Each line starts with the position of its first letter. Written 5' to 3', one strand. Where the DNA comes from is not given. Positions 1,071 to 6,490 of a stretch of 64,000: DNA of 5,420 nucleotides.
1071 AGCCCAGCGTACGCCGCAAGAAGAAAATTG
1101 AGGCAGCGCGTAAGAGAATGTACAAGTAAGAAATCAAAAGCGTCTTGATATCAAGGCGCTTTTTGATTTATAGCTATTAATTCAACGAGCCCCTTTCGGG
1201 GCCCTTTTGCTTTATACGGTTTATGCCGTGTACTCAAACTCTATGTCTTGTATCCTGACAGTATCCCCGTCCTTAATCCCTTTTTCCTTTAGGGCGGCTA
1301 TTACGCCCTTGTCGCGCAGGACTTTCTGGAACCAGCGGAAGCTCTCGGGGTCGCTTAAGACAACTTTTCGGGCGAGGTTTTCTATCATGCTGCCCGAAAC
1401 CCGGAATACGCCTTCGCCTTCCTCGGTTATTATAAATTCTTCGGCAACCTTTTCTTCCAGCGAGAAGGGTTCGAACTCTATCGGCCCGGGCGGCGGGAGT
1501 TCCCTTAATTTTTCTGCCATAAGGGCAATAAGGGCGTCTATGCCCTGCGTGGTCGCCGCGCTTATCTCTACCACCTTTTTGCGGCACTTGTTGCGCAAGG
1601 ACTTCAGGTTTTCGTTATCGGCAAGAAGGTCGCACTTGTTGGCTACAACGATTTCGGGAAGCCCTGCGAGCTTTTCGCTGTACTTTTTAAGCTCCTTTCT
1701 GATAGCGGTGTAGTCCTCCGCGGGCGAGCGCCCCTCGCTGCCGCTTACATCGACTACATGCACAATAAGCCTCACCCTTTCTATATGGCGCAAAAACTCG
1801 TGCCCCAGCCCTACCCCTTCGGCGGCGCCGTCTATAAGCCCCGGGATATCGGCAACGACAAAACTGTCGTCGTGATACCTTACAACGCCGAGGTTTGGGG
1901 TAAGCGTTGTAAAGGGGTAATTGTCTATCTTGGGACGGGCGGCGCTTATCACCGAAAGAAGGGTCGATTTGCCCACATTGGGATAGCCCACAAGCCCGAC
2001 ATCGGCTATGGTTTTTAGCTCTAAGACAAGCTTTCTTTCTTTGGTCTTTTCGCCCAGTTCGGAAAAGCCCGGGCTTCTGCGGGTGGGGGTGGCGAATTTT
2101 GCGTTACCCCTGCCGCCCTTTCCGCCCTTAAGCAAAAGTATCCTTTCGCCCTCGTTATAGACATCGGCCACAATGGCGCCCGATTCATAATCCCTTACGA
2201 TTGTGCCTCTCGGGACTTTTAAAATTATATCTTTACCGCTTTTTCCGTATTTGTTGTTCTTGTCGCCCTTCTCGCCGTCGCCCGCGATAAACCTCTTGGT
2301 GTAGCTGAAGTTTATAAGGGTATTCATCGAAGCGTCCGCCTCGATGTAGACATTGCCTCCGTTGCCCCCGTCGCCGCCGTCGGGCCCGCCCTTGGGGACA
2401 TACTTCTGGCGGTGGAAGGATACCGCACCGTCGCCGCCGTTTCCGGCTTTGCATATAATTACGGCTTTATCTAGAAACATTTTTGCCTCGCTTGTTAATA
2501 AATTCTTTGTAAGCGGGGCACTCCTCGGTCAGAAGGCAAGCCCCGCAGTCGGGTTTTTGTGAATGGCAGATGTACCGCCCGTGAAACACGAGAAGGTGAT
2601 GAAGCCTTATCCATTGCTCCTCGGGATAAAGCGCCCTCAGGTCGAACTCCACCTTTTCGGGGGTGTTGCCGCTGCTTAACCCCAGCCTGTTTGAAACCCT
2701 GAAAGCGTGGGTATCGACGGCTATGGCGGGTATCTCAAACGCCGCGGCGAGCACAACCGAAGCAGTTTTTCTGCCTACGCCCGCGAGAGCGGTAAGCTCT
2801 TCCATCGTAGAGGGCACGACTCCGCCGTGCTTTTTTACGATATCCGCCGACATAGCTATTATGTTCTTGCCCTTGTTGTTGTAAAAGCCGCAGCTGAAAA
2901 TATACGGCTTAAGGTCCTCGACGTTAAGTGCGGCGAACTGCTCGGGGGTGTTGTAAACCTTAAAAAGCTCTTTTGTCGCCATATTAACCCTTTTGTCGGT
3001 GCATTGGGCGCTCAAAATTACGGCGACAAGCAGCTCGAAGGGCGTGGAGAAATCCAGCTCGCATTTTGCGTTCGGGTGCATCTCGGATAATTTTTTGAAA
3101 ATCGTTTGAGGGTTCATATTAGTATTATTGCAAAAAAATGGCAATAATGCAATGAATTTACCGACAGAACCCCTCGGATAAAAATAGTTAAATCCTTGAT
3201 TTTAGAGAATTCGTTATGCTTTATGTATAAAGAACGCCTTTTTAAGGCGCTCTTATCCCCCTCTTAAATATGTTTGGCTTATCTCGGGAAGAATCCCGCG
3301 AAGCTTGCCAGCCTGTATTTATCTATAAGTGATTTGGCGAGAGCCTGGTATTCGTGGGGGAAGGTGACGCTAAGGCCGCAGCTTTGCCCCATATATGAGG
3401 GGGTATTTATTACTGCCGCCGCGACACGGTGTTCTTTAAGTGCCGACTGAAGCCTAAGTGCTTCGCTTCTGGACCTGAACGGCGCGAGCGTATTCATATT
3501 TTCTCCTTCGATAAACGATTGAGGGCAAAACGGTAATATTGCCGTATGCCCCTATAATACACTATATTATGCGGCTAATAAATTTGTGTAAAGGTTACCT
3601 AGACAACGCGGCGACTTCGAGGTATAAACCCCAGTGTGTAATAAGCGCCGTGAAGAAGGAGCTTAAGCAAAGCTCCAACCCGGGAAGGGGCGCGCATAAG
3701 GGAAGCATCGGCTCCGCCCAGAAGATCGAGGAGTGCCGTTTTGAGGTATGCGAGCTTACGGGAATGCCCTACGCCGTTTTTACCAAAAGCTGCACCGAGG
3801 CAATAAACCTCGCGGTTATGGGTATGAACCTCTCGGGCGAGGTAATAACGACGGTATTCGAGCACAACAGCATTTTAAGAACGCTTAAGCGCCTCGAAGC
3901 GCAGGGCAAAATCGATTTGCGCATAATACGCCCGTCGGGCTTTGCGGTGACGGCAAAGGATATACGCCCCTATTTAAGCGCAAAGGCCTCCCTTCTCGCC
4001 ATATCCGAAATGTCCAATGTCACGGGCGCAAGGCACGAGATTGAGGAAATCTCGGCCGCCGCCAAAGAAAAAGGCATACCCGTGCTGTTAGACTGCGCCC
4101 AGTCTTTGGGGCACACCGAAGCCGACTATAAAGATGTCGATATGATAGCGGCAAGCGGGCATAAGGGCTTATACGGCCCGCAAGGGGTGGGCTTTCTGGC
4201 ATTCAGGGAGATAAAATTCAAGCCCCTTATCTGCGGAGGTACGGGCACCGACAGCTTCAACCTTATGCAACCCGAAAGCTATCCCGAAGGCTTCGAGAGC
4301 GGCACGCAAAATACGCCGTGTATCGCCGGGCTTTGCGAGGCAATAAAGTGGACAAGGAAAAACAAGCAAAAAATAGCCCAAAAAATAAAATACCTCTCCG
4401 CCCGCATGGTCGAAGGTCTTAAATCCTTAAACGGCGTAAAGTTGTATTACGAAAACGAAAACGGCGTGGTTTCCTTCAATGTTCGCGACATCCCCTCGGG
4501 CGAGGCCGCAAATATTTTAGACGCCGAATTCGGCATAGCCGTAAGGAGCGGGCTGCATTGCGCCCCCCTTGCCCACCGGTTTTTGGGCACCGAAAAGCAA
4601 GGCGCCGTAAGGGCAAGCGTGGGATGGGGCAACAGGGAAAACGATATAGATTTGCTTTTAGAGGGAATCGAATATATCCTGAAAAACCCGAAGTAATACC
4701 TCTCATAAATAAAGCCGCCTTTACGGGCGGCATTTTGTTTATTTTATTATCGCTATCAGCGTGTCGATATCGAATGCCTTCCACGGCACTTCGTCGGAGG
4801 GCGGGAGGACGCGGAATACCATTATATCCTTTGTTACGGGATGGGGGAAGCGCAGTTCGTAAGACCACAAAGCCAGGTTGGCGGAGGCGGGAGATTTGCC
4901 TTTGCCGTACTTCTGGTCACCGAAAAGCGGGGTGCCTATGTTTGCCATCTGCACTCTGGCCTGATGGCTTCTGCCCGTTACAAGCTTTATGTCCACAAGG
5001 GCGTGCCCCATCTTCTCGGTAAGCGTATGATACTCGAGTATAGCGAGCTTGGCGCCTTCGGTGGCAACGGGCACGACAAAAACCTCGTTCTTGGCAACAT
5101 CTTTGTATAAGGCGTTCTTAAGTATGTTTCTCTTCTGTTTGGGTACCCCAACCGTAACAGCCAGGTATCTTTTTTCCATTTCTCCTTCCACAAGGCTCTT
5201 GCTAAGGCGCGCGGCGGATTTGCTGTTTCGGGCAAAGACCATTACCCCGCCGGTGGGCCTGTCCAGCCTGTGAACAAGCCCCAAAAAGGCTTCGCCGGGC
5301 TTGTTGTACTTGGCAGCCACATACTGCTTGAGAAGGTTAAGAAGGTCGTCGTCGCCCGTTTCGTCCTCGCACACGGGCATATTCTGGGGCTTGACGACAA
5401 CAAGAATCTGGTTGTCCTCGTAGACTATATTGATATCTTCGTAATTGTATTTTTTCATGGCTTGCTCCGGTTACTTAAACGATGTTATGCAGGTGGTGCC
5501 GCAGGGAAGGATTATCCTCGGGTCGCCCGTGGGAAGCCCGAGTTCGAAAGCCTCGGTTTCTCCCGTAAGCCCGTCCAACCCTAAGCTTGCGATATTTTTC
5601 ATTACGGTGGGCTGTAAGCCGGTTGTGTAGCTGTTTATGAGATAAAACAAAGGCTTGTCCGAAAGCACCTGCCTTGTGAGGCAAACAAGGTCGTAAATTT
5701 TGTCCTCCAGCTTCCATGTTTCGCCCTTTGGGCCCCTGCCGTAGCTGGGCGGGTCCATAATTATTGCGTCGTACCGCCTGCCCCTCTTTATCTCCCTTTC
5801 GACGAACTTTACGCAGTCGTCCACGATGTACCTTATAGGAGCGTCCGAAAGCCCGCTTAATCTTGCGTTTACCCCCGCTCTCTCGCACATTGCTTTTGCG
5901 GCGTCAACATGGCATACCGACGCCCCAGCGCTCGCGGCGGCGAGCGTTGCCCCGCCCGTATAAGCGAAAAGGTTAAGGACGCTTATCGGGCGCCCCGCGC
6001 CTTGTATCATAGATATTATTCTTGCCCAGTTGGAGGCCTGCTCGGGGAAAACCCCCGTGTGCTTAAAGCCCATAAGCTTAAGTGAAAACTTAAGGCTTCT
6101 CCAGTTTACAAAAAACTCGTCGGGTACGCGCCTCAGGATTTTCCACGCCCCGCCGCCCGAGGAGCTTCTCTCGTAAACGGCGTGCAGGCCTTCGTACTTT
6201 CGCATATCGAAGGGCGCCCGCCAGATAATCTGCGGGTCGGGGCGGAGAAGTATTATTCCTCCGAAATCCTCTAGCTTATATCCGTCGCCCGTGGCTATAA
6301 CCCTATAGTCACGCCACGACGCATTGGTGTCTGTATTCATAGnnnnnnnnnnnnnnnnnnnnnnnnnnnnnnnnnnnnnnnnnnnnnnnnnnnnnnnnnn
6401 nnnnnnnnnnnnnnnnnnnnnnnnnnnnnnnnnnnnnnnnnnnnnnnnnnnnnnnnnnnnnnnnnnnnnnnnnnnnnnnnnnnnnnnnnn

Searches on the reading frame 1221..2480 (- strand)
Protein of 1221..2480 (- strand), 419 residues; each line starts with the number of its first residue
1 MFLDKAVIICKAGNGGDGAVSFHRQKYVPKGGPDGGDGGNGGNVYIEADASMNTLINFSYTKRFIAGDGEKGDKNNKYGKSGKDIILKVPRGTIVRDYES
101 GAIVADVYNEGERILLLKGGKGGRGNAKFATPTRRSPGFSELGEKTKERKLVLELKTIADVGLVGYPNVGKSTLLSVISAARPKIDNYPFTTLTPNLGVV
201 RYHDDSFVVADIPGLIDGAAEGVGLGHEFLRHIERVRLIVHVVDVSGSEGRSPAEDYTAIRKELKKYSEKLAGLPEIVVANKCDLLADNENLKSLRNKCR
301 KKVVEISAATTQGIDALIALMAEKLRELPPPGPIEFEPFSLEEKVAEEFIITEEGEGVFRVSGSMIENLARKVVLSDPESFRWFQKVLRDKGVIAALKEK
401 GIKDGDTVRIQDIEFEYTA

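Call 9: search_protein_families(library=pfam, proteins=[window:1221-2480:-], max_evalue=0.01)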
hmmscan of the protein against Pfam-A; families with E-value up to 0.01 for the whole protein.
window:1221-2480:- (419 aa): 9 families
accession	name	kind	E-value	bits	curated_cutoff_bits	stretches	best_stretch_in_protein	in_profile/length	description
PF01018.28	GTP1_OBG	-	7e-58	195.1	27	1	4-157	2-155/155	GTP1/OBG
PF01926.29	MMR_HSR1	-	5.5e-28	97.8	21.9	1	160-282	1-113/113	50S ribosome-binding GTPase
PF09269.16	DUF1967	-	2.2e-23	82.5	27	1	349-417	1-70/70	Domain of unknown function (DUF1967)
PF02421.24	FeoB_N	-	4.6e-17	62.4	27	1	161-318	3-153/156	Ferrous iron transport protein B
PF16897.10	MMR_HSR1_Xtn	-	0.00011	22.6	35.2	1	275-325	57-104/106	C-terminal region of MMR_HSR1 domain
PF03193.22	RsgA_GTPase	-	0.001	19.4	30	0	273-325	53-108/174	RsgA GTPase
PF00071.28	Ras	-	0.0028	17.7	21.6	0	258-325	91-160/162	Ras family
PF00009.33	GTP_EFTU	-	0.0061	16.6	26.5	0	272-317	120-178/188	Elongation factor Tu GTP binding domain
PF04670.18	Gtr1_RagA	-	0.0093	15.8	22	0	163-306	4-143/232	Gtr1/RagA G protein conserved region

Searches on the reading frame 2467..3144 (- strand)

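Call 9: search_protein_families(library=pfam, proteins=[window:2467-3144:-], max_evalue=0.01)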
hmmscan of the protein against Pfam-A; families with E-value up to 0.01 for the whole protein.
window:2467-3144:- (225 aa): 2 families
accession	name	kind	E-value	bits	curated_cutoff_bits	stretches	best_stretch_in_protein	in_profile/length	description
PF00730.31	HhH-GPD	-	2e-26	92.9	26.2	1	40-174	1-107/108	HhH-GPD superfamily base excision DNA repair protein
PF00633.29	HHH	-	3.5e-08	33.3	24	1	106-133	2-29/30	Helix-hairpin-helix motif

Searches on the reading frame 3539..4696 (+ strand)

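Call 9: search_protein_families(library=pfam, proteins=[window:3539-4696:+], max_evalue=0.01)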
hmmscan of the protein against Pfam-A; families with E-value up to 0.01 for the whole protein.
window:3539-4696:+ (385 aa): 5 families
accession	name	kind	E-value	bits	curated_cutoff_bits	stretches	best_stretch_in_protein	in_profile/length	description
PF00266.25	Aminotran_5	-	3.5e-75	253.7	21.5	1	20-373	2-371/371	Aminotransferase class-V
PF01041.23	DegT_DnrJ_EryC1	-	1.6e-10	41.2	19.8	1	62-196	25-156/360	DegT/DnrJ/EryC1/StrS aminotransferase family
PF01212.27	Beta_elim_lyase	-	4.4e-08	33.2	27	1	57-283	28-230/288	Beta-eliminating lyase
PF00155.27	Aminotran_1_2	-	5.6e-05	22.9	19.7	1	13-235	3-236/361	Aminotransferase class I and II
PF01053.26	Cys_Met_Meta_PP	-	0.00064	18.8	27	1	69-189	60-177/381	Cys/Met metabolism PLP-dependent enzyme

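Call 48: search_protein_families(library=ncbifam, proteins=[window:3539-4696:+], max_evalue=0.01)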
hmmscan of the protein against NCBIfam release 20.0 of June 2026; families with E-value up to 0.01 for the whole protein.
window:3539-4696:+ (385 aa): 28 families (the best 25 are shown)
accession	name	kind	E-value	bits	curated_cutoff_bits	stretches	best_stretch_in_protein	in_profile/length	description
TIGR01977.1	am_tr_V_EF2568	hypoth_equivalog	1.1e-95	320.9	377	1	20-380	2-376/376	cysteine desulfurase family protein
TIGR01979.1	sufS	subfamily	1.4e-66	225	475.1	1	20-380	21-398/403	SufS family cysteine desulfurase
NF040779.1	Sec_lyase_SclA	exception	2.4e-62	211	525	1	20-381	2-377/378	selenocysteine lyase SclA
NF008126.0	PRK10874.1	equivalog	1e-43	150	607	1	19-379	21-394/401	cysteine desulfurase CsdA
TIGR03392.1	FeS_syn_CsdA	equivalog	2.8e-42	145.3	493.6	1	19-380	18-392/398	cysteine desulfurase CsdA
NF041166.1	f2_encap_cargo1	exception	2.6e-41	142.4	800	1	20-378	248-621/623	family 2A encapsulin nanocompartment cargo protein cysteine desulfurase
NF006791.0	PRK09295.1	equivalog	1.2e-39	136.6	661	1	18-380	24-401/406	cysteine desulfurase SufS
TIGR03402.1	FeS_nifS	equivalog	9.9e-35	120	530.75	1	20-383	2-372/379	cysteine desulfurase NifS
TIGR03235.1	DNA_S_dndA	equivalog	9.3e-33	114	480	1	20-333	1-318/353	cysteine desulfurase DndA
NF010611.0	PRK14012.1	equivalog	8.9e-30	103.9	548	1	20-342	8-331/406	IscS subfamily cysteine desulfurase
TIGR02006.1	IscS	equivalog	3.6e-27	95.4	643.2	1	20-342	6-327/402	IscS subfamily cysteine desulfurase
TIGR01976.1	am_tr_V_VC1184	hypoth_equivalog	8.2e-27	94.5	352.35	1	20-375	21-399/401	cysteine desulfurase-like protein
NF002806.0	PRK02948.1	subfamily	1.7e-20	73.4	304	1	20-297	3-276/381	IscS subfamily cysteine desulfurase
TIGR03403.1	nifS_epsilon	equivalog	7.5e-20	71.1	587.7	1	20-312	2-293/382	NifS family cysteine desulfurase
TIGR04343.1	egtE_PLP_lyase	equivalog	2.8e-15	56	400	1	19-227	15-220/370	ergothioneine biosynthesis PLP-dependent enzyme EgtE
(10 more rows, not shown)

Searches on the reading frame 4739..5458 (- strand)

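Call 9: search_protein_families(library=pfam, proteins=[window:4739-5458:-], max_evalue=0.01)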
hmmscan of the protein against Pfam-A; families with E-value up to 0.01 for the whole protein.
window:4739-5458:- (239 aa): 1 family
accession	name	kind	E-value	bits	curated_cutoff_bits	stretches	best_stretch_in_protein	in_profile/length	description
PF00849.27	PseudoU_synth_2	-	2.3e-29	103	26.8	1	18-172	2-151/152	RNA pseudouridylate synthase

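Call 48: search_protein_families(library=ncbifam, proteins=[window:4739-5458:-], max_evalue=0.01)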
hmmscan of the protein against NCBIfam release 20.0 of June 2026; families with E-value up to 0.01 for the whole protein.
window:4739-5458:- (239 aa): 8 families
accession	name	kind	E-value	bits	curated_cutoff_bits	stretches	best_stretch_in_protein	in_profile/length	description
TIGR00005.1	rluA_subfam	subfamily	2.1e-46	158.6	192.7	1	6-216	70-283/298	RluA family pseudouridine synthase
NF008385.0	PRK11180.1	equivalog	4.4e-29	101.9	351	1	8-222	83-304/325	23S rRNA pseudouridine(1911/1915/1917) synthase RluD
TIGR01621.1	RluA-like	hypoth_equivalog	2.2e-26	92.4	222.3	1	9-206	2-185/217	TIGR01621 family pseudouridine synthase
NF008249.0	PRK11025.1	equivalog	4.3e-23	81.7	378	1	10-215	94-298/317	23S rRNA pseudouridine(955/2504/2580) synthase RluC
NF008321.0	PRK11112.1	equivalog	3e-21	75.9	328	1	9-215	2-219/257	tRNA pseudouridine(65) synthase TruC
NF007543.0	PRK10158.1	equivalog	2.9e-20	72.9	286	1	9-217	14-215/219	bifunctional tRNA pseudouridine(32) synthase/23S rRNA pseudouridine(746) synthase RluA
TIGR00093.1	TIGR00093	subfamily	0.00017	21.4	109.3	1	60-177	32-134/161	pseudouridine synthase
NF008487.1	PRK11394.1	equivalog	0.0064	16.1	284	0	62-188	64-190/206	23S rRNA pseudouridine(2457) synthase RluE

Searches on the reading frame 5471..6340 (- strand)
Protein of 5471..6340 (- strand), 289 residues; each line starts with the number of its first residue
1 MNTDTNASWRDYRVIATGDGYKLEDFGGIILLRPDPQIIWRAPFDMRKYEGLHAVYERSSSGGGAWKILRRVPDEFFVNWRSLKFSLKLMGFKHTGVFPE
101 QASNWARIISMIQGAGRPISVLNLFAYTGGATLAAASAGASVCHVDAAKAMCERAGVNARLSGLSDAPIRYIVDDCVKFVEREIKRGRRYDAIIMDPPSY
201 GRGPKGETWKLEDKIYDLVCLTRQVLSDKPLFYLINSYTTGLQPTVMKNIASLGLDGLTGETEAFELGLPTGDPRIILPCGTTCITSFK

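Call 9: search_protein_families(library=pfam, proteins=[window:5471-6340:-], max_evalue=0.01)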
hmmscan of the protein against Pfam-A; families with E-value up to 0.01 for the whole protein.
window:5471-6340:- (289 aa): 3 families
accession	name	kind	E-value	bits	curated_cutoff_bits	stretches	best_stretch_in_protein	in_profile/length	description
PF10672.15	Methyltrans_SAM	-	3.5e-13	49.9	27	1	74-204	83-210/286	S-adenosylmethionine-dependent methyltransferase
PF03602.21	Cons_hypoth95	-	2.3e-06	27.8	24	1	108-198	32-122/182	Conserved hypothetical protein 95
PF09445.16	Methyltransf_15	-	0.00048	20.2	22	1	121-203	4-85/165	RNA cap guanine-N2 methyltransferase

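Call 48: search_protein_families(library=ncbifam, proteins=[window:5471-6340:-], max_evalue=0.01)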
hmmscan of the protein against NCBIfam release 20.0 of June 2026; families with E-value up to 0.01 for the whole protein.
window:5471-6340:- (289 aa): 11 families
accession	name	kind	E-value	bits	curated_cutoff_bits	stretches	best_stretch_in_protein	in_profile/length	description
NF008748.0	PRK11783.1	equivalog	6.9e-17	60.9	466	1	74-238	502-661/704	bifunctional 23S rRNA (guanine(2069)-N(7))-methyltransferase RlmK/23S rRNA (guanine(2445)-N(2))-methyltransferase RlmL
NF053718.1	23SC1962Mtase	equivalog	1.8e-15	56.5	575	1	68-203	166-294/383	23S rRNA (cytosine(1962)-C(5))-methyltransferase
NF046099.1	RSP_2647_MTase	equivalog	7.2e-11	41.5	600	1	86-201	190-301/391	RSP_2647 family RNA methyltransferase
NF011707.0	PRK15128.1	equivalog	9.3e-10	37.9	712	1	81-200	188-304/396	23S rRNA (cytosine(1962)-C(5))-methyltransferase RlmI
NF033380.1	Rlm_2499C5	equivalog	6.6e-09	35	650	1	82-202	189-303/391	23S rRNA (cytosine(2499)-C(5))-methyltransferase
NF009639.0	PRK13168.1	equivalog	1.1e-06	27.8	458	1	120-201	303-382/446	23S rRNA (uracil(1939)-C(5))-methyltransferase RlmD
TIGR00479.1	rumA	equivalog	6.6e-06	25.2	183.55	1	120-201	296-375/432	23S rRNA (uracil(1939)-C(5))-methyltransferase RlmD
NF002910.0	PRK03522.2-3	equivalog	0.00011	21.3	558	1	102-209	226-328/383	23S rRNA (uracil(747)-C(5))-methyltransferase RlmC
NF002909.0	PRK03522.2-1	equivalog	0.00096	18.4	553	1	118-210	233-320/374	23S rRNA (uracil(747)-C(5))-methyltransferase RlmC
TIGR01177.1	TIGR01177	hypoth_equivalog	0.0011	18.3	316.55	1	120-215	185-273/330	TIGR01177 family methyltransferase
TIGR00095.1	TIGR00095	equivalog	0.0095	15.6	117.5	0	111-235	46-161/194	16S rRNA (guanine(966)-N(2))-methyltransferase RsmD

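Call 68: find_homologous_proteins(query=window:5471-6340:-, max_evalue=1e-20)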
Query window:5471-6340:- (289 aa): 8000 proteins with E <= 1e-20 among 8000 candidates; the best 120 are listed.
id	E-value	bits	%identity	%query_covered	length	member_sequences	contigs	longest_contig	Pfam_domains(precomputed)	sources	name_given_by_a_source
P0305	5.9e-196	668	100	100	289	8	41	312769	PF10672.16,PF03602.22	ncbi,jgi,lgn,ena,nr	ncbi:MAG: SAM-dependent methyltransferase [Clostridiales bacterium]|jgi:23S rRNA (cytosine1962-C5)-m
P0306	1.3e-161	555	82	99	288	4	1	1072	PF10672.16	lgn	-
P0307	9.5e-160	549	82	100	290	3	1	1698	PF10672.16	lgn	-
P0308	3.6e-158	544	80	100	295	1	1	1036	PF10672.16,PF03602.22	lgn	-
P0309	3.7e-156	537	81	100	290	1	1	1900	PF10672.16,PF03602.22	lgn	-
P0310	1.2e-154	532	80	99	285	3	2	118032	PF10672.16,PF03602.22,PF09445.17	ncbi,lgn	-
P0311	4.3e-153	527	80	99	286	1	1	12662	PF10672.16,PF03602.22,PF09445.17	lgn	-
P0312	1.2e-146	506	77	98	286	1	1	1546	PF10672.16,PF03602.22,PF09445.17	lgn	-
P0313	1.7e-143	496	74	98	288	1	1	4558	PF10672.16,PF03602.22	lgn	-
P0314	3.5e-143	494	75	98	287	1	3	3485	PF10672.16,PF03602.22,PF09445.17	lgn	-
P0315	5.6e-143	494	73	99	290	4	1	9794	PF10672.16,PF03602.22,PF09445.17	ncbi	-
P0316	1.8e-142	492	74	99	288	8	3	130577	PF10672.16,PF03602.22,PF09445.17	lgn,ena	-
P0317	6.8e-142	490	74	99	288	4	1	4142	PF10672.16,PF03602.22,PF09445.17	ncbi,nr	ncbi:MAG: class I SAM-dependent methyltransferase [Clostridia bacterium]|nr:class I SAM-dependent me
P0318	1.0e-141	490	74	99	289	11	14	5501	PF10672.16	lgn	-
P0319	1.2e-141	489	73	99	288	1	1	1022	PF10672.16,PF03602.22,PF09445.17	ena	-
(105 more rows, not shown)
